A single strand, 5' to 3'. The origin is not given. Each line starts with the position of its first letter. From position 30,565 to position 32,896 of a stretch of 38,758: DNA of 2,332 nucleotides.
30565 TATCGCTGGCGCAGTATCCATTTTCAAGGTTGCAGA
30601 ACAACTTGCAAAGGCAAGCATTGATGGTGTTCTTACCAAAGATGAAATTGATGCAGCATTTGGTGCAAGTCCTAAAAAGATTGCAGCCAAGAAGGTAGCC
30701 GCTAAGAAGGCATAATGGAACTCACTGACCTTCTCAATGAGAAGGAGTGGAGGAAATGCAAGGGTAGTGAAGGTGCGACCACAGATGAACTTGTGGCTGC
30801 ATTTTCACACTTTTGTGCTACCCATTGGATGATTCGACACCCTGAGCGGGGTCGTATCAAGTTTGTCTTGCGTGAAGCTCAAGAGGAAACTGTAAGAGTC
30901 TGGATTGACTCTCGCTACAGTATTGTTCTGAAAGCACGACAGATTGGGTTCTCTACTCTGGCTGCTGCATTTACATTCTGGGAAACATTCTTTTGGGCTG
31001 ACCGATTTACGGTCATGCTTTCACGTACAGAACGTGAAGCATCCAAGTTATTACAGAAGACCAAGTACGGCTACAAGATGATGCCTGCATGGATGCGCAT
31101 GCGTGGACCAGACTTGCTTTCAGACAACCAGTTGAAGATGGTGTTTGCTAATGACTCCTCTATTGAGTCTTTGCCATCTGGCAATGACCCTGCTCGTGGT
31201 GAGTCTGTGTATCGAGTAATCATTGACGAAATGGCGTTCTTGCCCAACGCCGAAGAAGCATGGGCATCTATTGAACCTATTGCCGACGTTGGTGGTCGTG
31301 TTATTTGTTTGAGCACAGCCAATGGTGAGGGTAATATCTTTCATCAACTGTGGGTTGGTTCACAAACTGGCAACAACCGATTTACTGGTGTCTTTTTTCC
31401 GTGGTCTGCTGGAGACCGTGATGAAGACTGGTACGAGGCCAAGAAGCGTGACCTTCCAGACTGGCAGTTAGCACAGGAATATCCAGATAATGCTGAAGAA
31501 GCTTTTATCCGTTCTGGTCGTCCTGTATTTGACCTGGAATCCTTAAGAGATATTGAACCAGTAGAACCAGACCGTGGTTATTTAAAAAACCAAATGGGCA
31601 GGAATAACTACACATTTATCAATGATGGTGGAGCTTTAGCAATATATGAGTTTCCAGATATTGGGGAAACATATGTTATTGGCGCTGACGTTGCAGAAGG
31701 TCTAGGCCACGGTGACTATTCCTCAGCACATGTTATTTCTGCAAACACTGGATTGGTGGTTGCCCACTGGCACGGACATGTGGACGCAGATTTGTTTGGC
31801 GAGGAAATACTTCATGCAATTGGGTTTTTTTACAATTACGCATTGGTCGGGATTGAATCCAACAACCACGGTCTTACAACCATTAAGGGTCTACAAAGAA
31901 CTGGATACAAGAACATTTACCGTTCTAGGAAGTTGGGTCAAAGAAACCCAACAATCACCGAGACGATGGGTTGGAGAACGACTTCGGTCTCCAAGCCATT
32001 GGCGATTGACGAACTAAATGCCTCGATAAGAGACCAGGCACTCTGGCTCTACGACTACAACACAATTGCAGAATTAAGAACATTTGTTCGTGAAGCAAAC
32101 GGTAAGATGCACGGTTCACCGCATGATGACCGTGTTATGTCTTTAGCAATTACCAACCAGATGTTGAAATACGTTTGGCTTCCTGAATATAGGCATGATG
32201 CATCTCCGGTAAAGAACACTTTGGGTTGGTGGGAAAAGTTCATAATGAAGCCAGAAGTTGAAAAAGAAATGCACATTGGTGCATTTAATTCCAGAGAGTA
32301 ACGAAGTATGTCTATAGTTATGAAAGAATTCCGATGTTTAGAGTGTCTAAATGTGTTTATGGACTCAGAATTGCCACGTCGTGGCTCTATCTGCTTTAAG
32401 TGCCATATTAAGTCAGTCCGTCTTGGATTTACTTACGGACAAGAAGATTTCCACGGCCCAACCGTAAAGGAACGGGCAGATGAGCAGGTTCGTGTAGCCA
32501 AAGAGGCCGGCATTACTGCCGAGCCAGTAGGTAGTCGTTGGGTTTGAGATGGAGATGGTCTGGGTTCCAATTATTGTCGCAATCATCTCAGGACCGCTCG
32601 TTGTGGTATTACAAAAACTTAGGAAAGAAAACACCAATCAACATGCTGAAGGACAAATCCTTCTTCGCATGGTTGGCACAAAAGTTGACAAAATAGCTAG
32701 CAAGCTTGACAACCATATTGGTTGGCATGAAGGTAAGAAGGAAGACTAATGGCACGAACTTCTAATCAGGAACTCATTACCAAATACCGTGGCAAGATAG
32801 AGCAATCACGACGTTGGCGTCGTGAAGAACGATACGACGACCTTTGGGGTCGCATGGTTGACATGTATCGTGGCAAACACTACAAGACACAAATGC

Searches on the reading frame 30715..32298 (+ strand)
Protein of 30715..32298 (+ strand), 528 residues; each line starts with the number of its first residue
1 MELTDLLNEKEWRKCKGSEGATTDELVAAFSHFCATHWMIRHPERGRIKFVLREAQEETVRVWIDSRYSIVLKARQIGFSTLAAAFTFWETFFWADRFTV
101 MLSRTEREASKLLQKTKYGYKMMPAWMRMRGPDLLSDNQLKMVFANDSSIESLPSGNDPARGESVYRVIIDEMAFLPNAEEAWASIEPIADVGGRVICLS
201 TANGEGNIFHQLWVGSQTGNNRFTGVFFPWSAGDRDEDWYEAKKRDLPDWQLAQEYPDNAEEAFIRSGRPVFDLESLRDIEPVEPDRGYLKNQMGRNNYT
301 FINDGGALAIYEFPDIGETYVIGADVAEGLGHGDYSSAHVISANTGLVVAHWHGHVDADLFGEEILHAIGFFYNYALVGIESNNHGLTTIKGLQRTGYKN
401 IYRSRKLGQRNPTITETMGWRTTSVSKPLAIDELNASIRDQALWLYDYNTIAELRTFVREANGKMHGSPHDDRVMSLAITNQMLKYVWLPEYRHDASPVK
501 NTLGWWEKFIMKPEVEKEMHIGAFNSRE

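Call 5: search_protein_families(library=pfam, proteins=[window:30715-32298:+], max_evalue=1)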
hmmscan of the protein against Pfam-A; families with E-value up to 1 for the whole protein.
window:30715-32298:+ (528 aa): 2 families
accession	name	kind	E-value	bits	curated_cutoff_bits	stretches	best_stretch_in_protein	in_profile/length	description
PF03237.21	Terminase_6N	-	9.9e-06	25.8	22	1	71-244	2-174/215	Terminase large subunit, T4likevirus-type, N-terminal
PF03354.21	TerL_ATPase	-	0.0032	17.6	23.7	1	65-181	22-139/178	Terminase large subunit, ATPase domain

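Call 6: search_protein_families(library=phrogs, proteins=[window:30715-32298:+], max_evalue=0.1)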
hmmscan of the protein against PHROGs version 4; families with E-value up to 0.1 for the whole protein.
window:30715-32298:+ (528 aa): 13 families
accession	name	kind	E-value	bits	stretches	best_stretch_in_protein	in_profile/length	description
phrog_38407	-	unknown function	1.4e-36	127.2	1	234-484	83-348/370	-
phrog_2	-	head and packaging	1.2e-29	104.6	1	40-486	245-596/807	terminase large subunit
phrog_5989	-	head and packaging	1.2e-21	78.2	1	32-176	123-263/347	terminase large subunit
phrog_24361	-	head and packaging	2.6e-21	77.1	1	349-485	1-139/162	terminase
phrog_7579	-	head and packaging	7.9e-16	59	1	65-231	16-176/239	terminase large subunit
phrog_36964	-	head and packaging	1.4e-10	40.8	1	80-353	435-705/890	terminase large subunit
phrog_26724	-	unknown function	7.1e-09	36.5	1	41-153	24-133/192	-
phrog_38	-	head and packaging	3.4e-08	33.6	1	306-482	542-701/760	terminase large subunit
phrog_6681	-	head and packaging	3.5e-05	23.3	1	68-206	179-333/758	terminase large subunit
phrog_9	-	head and packaging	0.0045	16.8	1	71-213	228-372/812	terminase large subunit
phrog_15503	-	unknown function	0.012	16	1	43-179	64-198/245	-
phrog_675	-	head and packaging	0.059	12.6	0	29-94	23-83/576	terminase large subunit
phrog_22646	-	unknown function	0.06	13.4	1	65-214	48-198/374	-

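Call 8: search_dna_similar(query=window:30715-32298:+, collection=phages, mode=protein, max_rows=15)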
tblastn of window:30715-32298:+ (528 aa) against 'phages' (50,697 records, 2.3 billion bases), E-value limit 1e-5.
Records with a match: 2825; places in all: 2826; records where one place covers at least 80% of the query: 1503.
Best place of each record, by identity: <60% 2825.
By first word of the organism name: Escherichia 737; Synechococcus 377; Klebsiella 330; Vibrio 234; Salmonella 202; Shigella 95; Stx2a-converting 83; Aeromonas 81; Acinetobacter 71; Cyanophage 61; and 75 more.
By host as written in the record: - 664; Escherichia coli 278; Klebsiella pneumoniae 114; Synechococcus 107; Escherichia coli O157:H7 41; Synechococcus sp. 38; Salmonella enterica 29; Aeromonas salmonicida 28; and 629 more.
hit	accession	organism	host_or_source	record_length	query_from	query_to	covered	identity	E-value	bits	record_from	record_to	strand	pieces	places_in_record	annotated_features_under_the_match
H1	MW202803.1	Caudoviricetes sp.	Manatee Spring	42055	9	507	95%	52.5%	1e-152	488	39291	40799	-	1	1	terminase large subunit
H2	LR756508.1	uncultured phage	metagenomic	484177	13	486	90%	29.9%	3e-43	171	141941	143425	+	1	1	record has no annotation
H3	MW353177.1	Flavobacterium phage vB_FspM_immuto_13-6C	Flavobacterium sp. LMO8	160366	31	478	85%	31.5%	9e-54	202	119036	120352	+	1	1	terminase large subunit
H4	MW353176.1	Flavobacterium phage vB_FspM_immuto_3-5A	Flavobacterium sp. LMO8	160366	31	478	85%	31.5%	1e-53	201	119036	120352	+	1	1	terminase large subunit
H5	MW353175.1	Flavobacterium phage vB_FspM_immuto_2-6A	Flavobacterium sp. LMO8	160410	31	478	85%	31.5%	1e-53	201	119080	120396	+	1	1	terminase large subunit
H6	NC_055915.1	Flavobacterium phage vB_FspM_immuto_2-6A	Flavobacterium sp. LMO8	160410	31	478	85%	31.5%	1e-53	201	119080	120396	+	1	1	terminase large subunit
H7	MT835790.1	Bacteriophage sp.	human fecal samples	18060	30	483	86%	29.7%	2e-21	188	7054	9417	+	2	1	record has no annotation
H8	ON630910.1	Enterobacter phage Entb_45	Enterobacter cloacae 29796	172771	10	489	91%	27.8%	3e-33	140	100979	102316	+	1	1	terminase family protein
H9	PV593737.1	Enterobacter phage vB_ECC_MY742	Enterobacter hormaechei ST 742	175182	10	489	91%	27.6%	3e-33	140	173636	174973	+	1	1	terminase large subunit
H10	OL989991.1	Enterobacter phage vB_EclM_Q7622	Enterobacter cloacae A22-2B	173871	10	489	91%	27.6%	5e-33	140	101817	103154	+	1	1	terminase large subunit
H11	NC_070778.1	Enterobacter phage vB_EclM_Q7622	Enterobacter cloacae A22-2B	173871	10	489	91%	27.6%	5e-33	140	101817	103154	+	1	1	terminase large subunit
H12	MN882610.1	Enterobacter phage vB_EclM_CIP9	Enterobacter cloacae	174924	10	489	91%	27.6%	8e-33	139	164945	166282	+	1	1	terminase DNA packaging enzyme, large subunit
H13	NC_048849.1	Enterobacter phage vB_EclM_CIP9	Enterobacter cloacae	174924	10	489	91%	27.6%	8e-33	139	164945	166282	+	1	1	terminase large subunit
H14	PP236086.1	Enterobacter phage ZX14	Enterobacter cloacae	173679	10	489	91%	27.6%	9e-33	139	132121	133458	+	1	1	terminase DNA packaging enzyme large subunit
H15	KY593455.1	Yersinia phage fHe-Yen9-01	Yersinia enterocolitica serotype O:9 ...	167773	10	489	91%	27.6%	1e-29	130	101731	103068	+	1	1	hypothetical protein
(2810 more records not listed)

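Call 10: get_annotated_region(hit=H1, flank=8000)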
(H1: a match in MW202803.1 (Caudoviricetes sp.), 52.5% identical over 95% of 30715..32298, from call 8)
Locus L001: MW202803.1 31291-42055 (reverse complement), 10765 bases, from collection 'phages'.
description: Podoviridae sp. isolate ct52p938, complete genome.
organism: Caudoviricetes sp. (NCBI taxid 2832643)
taxonomy: Viruses; Duplodnaviria; Heunggongvirae; Uroviricota; Caudoviricetes
host: -; source: Manatee Spring; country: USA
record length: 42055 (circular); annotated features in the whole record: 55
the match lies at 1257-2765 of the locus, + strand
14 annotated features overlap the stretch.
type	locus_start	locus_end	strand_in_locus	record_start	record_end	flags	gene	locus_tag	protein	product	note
CDS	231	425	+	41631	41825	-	-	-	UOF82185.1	hypothetical protein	-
CDS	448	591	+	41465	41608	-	-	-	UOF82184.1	hypothetical protein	-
CDS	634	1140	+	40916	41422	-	-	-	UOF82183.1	DNA-packaging protein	-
CDS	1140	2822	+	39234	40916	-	-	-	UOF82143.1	terminase large subunit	-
CDS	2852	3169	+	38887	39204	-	-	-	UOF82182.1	DNA-directed RNA polymerase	-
CDS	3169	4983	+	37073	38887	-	-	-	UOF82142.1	head to tail joining protein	-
CDS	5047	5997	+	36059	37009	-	-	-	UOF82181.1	hypothetical protein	-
CDS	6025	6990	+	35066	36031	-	-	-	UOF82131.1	major capsid protein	-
CDS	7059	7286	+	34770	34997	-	-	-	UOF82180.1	hypothetical protein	-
CDS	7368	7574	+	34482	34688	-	-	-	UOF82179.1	hypothetical protein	-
CDS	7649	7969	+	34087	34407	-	-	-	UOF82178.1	hypothetical protein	-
CDS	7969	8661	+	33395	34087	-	-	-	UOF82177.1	hypothetical protein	-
CDS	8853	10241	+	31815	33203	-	-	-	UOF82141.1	phage stabilization protein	-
CDS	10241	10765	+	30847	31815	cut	-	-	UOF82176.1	hypothetical protein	-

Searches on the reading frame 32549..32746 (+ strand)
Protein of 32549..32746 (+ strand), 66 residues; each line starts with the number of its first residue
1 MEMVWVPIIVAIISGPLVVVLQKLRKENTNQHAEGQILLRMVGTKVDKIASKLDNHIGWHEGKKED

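Call 43: search_protein_families(library=padloc, proteins=[window:32549-32746:+], max_evalue=0.1)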
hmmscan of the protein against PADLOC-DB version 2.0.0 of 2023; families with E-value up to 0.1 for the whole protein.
window:32549-32746:+ (66 aa): 0 families

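Call 93: search_protein_families(library=phrogs, proteins=[window:32549-32746:+], max_evalue=0.001)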
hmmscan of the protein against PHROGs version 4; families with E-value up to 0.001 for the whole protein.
window:32549-32746:+ (66 aa): 1 family
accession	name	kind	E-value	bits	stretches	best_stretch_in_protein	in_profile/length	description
phrog_32850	-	unknown function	4.9e-09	37.6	1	1-61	1-71/73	-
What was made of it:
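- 32549..32749 (+): 66-aa single-TM protein (phrog_32850). Its homologs sit inside the lysis cassette of related phages. PHROG hit (call 93).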
